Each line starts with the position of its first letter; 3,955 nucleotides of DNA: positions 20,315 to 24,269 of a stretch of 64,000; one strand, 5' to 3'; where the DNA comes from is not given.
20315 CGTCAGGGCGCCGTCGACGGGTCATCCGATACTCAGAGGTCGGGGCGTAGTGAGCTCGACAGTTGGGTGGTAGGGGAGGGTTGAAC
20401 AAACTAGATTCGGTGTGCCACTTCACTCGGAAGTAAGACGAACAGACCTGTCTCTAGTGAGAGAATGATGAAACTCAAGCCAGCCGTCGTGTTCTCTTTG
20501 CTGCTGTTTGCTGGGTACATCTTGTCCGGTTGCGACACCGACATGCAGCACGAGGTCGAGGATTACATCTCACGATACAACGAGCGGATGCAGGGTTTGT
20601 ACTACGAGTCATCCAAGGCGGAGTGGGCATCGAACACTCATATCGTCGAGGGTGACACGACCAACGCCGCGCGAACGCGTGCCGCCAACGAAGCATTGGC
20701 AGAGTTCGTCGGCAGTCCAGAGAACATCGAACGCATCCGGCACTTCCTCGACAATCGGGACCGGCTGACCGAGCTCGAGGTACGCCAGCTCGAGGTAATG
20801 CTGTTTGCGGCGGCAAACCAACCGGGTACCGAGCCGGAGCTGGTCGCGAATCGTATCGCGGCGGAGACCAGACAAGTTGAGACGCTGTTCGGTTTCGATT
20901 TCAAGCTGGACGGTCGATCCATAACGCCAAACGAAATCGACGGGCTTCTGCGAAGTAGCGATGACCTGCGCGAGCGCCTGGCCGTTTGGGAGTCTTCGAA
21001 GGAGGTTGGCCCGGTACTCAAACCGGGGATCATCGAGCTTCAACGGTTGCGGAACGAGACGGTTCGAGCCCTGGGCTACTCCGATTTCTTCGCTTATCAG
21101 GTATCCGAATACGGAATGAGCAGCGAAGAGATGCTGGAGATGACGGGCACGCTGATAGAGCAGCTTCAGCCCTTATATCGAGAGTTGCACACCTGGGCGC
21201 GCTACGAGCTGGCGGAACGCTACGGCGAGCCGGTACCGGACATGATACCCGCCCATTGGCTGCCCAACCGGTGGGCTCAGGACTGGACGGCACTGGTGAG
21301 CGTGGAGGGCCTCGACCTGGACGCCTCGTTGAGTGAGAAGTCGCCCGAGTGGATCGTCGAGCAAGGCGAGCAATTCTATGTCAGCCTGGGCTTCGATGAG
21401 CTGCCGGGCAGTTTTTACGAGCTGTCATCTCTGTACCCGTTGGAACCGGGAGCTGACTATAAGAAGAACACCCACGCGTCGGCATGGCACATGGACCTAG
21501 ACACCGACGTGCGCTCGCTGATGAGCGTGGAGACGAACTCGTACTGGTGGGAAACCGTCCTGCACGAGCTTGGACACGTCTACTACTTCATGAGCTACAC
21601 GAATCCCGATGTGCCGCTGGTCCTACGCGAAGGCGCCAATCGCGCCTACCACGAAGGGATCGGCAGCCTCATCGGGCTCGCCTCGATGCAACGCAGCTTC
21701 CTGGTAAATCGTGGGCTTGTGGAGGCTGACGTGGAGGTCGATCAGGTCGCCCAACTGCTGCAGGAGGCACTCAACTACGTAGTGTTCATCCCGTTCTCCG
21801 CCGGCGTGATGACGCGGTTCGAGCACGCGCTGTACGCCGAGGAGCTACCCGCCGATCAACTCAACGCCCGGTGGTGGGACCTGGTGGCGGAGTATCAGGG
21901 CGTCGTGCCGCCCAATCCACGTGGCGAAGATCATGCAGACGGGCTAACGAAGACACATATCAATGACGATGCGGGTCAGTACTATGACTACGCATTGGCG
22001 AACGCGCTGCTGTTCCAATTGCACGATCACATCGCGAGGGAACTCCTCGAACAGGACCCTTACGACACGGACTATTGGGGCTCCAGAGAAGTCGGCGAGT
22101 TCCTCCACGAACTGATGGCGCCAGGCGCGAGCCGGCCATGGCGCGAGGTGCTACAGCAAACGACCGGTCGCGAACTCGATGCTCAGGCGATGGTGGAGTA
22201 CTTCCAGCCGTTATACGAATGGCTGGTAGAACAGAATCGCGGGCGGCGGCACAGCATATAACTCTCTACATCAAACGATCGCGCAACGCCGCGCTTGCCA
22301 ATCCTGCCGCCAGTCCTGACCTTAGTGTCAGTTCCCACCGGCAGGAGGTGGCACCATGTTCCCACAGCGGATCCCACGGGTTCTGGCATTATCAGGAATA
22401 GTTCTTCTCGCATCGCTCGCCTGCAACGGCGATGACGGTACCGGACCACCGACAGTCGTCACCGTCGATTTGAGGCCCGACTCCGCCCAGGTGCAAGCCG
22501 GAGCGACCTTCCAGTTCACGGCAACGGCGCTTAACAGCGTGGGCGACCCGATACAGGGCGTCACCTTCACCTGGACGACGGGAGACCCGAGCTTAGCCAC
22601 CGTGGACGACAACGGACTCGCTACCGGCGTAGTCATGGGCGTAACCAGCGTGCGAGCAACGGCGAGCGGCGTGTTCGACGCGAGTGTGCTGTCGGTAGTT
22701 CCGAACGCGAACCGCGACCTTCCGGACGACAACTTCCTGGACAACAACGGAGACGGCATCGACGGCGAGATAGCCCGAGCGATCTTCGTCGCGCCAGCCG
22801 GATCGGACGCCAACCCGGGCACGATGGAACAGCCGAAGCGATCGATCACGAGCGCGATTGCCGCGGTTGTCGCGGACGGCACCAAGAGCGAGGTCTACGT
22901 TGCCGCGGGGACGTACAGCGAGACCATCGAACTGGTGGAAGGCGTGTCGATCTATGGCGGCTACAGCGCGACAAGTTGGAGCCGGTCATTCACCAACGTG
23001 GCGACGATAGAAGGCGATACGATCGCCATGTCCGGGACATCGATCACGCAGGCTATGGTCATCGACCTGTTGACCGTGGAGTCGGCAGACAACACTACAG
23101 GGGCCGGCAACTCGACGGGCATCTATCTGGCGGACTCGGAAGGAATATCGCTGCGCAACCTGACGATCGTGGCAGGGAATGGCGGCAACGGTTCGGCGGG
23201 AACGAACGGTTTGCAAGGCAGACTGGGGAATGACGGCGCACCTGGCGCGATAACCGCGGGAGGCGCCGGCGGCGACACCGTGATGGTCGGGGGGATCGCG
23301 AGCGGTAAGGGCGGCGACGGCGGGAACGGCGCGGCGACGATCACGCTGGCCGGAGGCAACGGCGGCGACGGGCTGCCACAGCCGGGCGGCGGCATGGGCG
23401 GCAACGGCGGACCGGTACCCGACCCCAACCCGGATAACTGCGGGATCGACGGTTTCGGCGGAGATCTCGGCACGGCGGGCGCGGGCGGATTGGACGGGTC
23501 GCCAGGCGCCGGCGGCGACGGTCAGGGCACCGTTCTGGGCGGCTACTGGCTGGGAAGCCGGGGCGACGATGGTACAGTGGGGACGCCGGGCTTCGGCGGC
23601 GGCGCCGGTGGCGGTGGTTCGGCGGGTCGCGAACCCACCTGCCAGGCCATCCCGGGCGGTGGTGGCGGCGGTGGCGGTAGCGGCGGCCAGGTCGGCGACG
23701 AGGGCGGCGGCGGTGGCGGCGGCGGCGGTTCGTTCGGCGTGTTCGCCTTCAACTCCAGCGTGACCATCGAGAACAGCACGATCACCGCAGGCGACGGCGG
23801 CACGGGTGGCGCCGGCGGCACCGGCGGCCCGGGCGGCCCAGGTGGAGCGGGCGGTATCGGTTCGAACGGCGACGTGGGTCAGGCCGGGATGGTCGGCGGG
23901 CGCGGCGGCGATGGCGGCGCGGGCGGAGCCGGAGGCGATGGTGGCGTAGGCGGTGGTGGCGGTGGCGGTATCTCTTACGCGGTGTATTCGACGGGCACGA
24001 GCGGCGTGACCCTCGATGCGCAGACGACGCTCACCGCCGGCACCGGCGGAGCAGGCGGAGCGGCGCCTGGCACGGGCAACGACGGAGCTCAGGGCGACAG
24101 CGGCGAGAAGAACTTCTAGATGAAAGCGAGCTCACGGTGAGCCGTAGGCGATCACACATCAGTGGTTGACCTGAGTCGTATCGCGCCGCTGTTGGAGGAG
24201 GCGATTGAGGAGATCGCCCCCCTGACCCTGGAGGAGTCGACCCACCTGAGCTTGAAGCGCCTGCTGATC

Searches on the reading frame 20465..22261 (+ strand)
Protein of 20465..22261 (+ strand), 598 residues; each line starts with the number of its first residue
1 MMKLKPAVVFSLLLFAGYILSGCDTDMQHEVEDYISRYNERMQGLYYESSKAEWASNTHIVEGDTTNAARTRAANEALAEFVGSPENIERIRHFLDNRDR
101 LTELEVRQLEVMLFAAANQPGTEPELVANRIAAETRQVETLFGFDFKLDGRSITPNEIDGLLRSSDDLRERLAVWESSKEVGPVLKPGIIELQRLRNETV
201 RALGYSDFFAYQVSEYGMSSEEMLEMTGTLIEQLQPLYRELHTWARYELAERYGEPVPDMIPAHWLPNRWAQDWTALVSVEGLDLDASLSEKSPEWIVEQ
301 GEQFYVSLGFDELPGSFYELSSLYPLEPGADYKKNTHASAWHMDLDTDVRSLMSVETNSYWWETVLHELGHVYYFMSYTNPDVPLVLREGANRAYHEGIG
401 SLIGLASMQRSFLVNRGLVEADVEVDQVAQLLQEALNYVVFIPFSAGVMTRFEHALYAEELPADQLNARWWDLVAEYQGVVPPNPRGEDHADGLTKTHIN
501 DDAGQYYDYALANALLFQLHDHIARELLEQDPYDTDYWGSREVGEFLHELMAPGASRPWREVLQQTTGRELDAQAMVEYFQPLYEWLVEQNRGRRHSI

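Call 11: search_protein_families(library=pfam, proteins=[window:20465-22261:+], max_evalue=0.001)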
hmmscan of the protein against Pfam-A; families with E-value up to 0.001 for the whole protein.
window:20465-22261:+ (598 aa): 2 families
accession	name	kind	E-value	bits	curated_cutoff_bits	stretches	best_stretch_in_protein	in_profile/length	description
PF01401.24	Peptidase_M2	-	6.8e-97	325.9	23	1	28-594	4-575/581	Angiotensin-converting enzyme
PF02074.21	Peptidase_M32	-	1.3e-05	24.4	25.1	1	451-581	357-486/489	Carboxypeptidase Taq (M32) metallopeptidase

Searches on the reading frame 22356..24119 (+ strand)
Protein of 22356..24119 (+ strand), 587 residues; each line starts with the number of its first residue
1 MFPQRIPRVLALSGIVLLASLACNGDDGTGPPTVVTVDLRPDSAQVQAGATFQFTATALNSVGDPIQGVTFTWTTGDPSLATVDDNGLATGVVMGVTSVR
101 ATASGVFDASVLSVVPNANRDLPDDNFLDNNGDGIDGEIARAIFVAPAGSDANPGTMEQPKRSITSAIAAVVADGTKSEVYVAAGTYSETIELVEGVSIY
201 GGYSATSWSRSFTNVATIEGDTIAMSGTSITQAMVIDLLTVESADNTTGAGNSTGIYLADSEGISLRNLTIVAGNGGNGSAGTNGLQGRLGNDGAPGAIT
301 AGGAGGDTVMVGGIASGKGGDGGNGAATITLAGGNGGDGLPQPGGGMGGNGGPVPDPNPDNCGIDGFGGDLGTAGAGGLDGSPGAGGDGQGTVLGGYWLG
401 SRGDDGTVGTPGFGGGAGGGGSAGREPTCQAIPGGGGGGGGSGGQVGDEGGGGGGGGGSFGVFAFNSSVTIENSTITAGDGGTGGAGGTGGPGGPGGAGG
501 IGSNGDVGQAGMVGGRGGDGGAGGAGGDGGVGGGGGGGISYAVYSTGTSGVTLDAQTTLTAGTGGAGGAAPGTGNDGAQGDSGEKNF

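Call 11: search_protein_families(library=pfam, proteins=[window:22356-24119:+], max_evalue=0.001)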
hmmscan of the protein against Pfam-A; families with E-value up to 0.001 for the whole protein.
window:22356-24119:+ (587 aa): 1 family
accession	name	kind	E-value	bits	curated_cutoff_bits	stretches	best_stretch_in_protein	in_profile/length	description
PF02368.24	Big_2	-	2.8e-07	30.8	22.8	1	35-109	3-74/79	Bacterial Ig-like domain (group 2)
